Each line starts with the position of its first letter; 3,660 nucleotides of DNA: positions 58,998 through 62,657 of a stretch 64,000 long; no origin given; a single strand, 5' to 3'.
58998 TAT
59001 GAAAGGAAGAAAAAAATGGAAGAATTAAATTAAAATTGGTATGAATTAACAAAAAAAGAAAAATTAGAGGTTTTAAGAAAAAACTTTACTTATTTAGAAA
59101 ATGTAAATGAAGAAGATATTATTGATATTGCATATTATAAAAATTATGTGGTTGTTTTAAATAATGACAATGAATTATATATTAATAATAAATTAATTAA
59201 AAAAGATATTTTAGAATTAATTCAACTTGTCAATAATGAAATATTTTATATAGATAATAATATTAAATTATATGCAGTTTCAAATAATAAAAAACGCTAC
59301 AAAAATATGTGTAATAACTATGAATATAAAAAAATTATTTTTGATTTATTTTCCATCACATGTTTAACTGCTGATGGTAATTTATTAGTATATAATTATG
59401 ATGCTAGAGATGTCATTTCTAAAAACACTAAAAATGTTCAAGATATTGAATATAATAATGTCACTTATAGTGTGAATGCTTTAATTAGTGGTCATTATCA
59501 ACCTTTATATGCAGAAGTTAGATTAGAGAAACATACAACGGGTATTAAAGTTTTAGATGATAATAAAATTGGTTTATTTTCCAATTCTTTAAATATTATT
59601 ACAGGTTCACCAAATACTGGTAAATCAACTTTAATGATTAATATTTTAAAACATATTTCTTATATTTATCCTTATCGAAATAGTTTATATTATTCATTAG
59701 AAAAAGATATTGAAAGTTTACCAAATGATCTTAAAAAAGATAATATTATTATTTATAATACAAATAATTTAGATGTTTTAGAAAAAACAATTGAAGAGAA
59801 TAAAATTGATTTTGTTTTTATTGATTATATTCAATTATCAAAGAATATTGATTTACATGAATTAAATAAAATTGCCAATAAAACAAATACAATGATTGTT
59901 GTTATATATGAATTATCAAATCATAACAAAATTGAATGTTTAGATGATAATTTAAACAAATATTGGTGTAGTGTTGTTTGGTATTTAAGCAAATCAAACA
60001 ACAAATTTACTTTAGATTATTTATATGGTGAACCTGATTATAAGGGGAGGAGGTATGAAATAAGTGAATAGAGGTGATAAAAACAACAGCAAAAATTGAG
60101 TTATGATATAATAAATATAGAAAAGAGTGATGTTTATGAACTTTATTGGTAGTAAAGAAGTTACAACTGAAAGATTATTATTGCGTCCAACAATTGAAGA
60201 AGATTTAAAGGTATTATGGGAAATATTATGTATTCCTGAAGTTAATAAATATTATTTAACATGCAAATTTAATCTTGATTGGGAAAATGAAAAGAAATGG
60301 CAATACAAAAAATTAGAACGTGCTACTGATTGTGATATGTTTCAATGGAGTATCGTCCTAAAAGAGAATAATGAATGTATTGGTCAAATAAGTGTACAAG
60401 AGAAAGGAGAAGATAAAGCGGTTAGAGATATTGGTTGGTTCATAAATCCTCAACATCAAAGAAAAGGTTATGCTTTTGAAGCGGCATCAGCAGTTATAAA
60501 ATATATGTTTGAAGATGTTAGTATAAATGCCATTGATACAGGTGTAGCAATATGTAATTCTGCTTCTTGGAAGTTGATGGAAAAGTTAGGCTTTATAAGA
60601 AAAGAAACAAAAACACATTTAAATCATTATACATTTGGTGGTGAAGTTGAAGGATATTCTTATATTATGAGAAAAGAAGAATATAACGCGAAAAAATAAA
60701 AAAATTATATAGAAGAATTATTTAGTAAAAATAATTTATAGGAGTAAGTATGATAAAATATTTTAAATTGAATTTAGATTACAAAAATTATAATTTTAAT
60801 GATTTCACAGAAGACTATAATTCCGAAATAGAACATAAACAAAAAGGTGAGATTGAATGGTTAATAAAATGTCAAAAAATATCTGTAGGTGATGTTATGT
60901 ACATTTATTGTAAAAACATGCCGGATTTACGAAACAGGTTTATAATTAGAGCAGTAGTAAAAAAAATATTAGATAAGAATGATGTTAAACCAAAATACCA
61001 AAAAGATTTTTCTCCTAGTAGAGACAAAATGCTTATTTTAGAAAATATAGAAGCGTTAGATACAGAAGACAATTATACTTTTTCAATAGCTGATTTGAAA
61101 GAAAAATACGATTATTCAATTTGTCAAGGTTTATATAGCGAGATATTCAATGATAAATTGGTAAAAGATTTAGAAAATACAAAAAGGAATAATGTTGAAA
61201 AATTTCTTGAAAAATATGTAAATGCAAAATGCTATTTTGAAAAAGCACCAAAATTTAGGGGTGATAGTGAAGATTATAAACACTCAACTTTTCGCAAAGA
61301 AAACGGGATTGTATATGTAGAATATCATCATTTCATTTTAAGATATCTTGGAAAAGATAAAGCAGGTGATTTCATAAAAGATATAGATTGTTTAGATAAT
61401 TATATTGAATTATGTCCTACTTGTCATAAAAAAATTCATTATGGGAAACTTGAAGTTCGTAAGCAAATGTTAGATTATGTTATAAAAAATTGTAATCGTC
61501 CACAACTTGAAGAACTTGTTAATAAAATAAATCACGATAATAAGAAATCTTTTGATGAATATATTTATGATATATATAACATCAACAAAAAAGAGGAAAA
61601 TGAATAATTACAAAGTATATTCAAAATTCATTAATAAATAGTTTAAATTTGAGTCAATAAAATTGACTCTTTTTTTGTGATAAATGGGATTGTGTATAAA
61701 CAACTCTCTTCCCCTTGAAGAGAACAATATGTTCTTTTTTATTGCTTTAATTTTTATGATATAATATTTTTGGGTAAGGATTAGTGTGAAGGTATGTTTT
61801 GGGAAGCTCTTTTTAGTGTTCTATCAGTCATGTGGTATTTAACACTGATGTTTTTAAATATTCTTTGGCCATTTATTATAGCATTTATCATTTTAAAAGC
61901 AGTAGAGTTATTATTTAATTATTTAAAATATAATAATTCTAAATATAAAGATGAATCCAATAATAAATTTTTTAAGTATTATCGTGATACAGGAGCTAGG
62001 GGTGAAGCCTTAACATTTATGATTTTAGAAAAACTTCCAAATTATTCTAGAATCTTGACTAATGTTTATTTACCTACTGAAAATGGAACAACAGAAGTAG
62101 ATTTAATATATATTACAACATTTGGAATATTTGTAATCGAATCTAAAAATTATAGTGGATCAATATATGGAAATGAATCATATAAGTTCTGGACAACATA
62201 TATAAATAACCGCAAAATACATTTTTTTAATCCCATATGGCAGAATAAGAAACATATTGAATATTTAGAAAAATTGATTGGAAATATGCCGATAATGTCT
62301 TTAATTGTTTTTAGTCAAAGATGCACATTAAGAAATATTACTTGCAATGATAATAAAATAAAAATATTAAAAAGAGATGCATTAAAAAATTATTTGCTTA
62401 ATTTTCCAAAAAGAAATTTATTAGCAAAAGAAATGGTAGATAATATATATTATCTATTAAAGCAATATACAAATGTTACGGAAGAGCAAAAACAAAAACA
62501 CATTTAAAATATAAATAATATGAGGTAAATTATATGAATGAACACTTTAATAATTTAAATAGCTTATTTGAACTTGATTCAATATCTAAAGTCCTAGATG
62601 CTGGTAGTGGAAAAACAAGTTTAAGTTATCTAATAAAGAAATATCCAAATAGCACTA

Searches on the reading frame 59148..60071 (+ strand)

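Call 3: search_protein_families(library=pfam, proteins=[window:59148-60071:+], max_evalue=0.01)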
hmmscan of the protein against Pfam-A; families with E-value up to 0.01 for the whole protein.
window:59148-60071:+ (307 aa): 5 families
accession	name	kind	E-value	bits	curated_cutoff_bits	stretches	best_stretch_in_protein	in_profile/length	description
PF03796.21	DnaB_C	-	8.5e-09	35.6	27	1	130-191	3-63/255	DnaB-like helicase C terminal domain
PF13173.12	AAA_14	-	1.2e-05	25.8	27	1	146-251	2-94/129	AAA domain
PF00265.24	TK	-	0.00035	20.9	20.6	1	147-252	2-109/176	Thymidine kinase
PF13481.12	AAA_25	-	0.001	19.2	27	0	146-171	33-58/195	AAA domain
PF06745.19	ATPase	-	0.0067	16.3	26.6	0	130-188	2-60/231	KaiC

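Call 4: search_protein_families(library=ncbifam, proteins=[window:59148-60071:+], max_evalue=0.01)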
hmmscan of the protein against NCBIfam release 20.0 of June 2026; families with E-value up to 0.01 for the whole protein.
window:59148-60071:+ (307 aa): 8 families
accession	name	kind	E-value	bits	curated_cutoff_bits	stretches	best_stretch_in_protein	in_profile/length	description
TIGR00665.1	DnaB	equivalog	1.5e-07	30.6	385.25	1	125-191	174-239/435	replicative DNA helicase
TIGR03600.1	phage_DnaB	exception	5e-06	25.8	498.65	1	130-185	178-232/421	phage replicative helicase, DnaB family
NF004384.0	PRK05748.1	equivalog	1.2e-05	24.1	525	1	85-191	135-247/452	replicative DNA helicase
TIGR00416.1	sms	equivalog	2.5e-05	23.2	403.05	1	142-232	90-183/454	DNA repair protein RadA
NF006606.0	PRK09165.1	equivalog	3.5e-05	22.6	540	1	96-171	167-242/497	replicative DNA helicase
NF005852.0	PRK07773.1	equivalog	0.00064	18.1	780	1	130-189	201-259/886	replicative DNA helicase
NF006306.0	PRK08506.1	equivalog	0.002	16.8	596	1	129-189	175-233/472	replicative DNA helicase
NF040583.1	dnaB_SPI-7_type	exception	0.0027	16.8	655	1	104-191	152-239/434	SPI-7-type island replicative DNA helicase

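Call 52: search_protein_families(library=padloc, proteins=[window:59148-60071:+], max_evalue=0.001)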
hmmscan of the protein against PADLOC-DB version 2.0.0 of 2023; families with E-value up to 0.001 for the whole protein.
window:59148-60071:+ (307 aa): 1 family
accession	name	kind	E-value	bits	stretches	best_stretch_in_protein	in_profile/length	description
PDLC04140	mad8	-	4.5e-07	27.7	1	130-243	11-97/314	mads_8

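Call 53: search_protein_families(library=phrogs, proteins=[window:59148-60071:+], max_evalue=0.001)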
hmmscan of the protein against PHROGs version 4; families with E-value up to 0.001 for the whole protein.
window:59148-60071:+ (307 aa): 6 families
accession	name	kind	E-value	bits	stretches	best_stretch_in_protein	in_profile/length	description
phrog_19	-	DNA, RNA and nucleotide metabolism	1e-13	52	1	126-185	332-390/621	DnaB-like replicative helicase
phrog_243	-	DNA, RNA and nucleotide metabolism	4.4e-06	26.9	1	131-188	20-72/273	DnaB-like replicative helicase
phrog_97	-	other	4.2e-05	23.9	0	141-190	68-117/506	UvsX-like recombinase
phrog_6891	-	other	7.6e-05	23.5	1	146-252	42-153/310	ATPase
phrog_239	-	DNA, RNA and nucleotide metabolism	0.00011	22.2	1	84-191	290-402/801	DNA primase/helicase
phrog_592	-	other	0.00087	20.1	1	147-256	3-115/193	thymidine kinase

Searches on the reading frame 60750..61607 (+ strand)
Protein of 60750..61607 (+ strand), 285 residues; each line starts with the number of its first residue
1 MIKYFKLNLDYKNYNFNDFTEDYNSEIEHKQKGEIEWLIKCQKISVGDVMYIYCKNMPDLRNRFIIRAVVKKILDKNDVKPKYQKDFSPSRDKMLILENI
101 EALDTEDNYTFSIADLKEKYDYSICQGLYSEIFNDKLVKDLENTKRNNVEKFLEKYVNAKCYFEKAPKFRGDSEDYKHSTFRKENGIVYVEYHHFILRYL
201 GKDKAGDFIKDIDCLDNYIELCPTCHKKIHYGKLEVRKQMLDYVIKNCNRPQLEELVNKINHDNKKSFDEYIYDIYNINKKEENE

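Call 53: search_protein_families(library=phrogs, proteins=[window:60750-61607:+], max_evalue=0.001)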
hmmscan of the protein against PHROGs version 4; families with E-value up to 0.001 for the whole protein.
window:60750-61607:+ (285 aa): 2 families
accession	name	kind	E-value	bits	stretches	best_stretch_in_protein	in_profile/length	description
phrog_15103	-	unknown function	6.3e-05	23.6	1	179-241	213-266/280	-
phrog_5200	-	DNA, RNA and nucleotide metabolism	0.00078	20.4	0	215-276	70-121/154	HNH endonuclease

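Call 54: search_protein_families(library=pfam, proteins=[window:60750-61607:+], max_evalue=0.001)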
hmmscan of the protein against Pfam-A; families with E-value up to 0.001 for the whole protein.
window:60750-61607:+ (285 aa): 0 families

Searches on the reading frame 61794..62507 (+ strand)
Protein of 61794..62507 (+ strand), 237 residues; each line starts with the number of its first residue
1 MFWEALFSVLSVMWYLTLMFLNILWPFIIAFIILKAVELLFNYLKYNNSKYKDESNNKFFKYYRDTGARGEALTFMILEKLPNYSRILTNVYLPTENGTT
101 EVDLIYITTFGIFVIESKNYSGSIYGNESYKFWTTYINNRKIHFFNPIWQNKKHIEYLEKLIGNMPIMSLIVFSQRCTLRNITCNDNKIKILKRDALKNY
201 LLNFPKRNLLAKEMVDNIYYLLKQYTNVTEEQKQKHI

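Call 53: search_protein_families(library=phrogs, proteins=[window:61794-62507:+], max_evalue=0.001)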
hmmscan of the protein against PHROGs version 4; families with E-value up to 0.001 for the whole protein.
window:61794-62507:+ (237 aa): 1 family
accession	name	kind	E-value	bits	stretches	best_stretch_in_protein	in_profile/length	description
phrog_21557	-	unknown function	3.5e-27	96.6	1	65-197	33-166/249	-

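Call 54: search_protein_families(library=pfam, proteins=[window:61794-62507:+], max_evalue=0.001)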
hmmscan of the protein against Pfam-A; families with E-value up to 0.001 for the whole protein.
window:61794-62507:+ (237 aa): 2 families
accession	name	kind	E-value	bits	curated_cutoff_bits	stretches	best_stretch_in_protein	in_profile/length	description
PF08378.17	NERD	-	1.2e-27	97.1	22.1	1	67-174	2-111/111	Nuclease-related domain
PF08878.16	HamA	-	0.00029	21.2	25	1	44-120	22-109/230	HamA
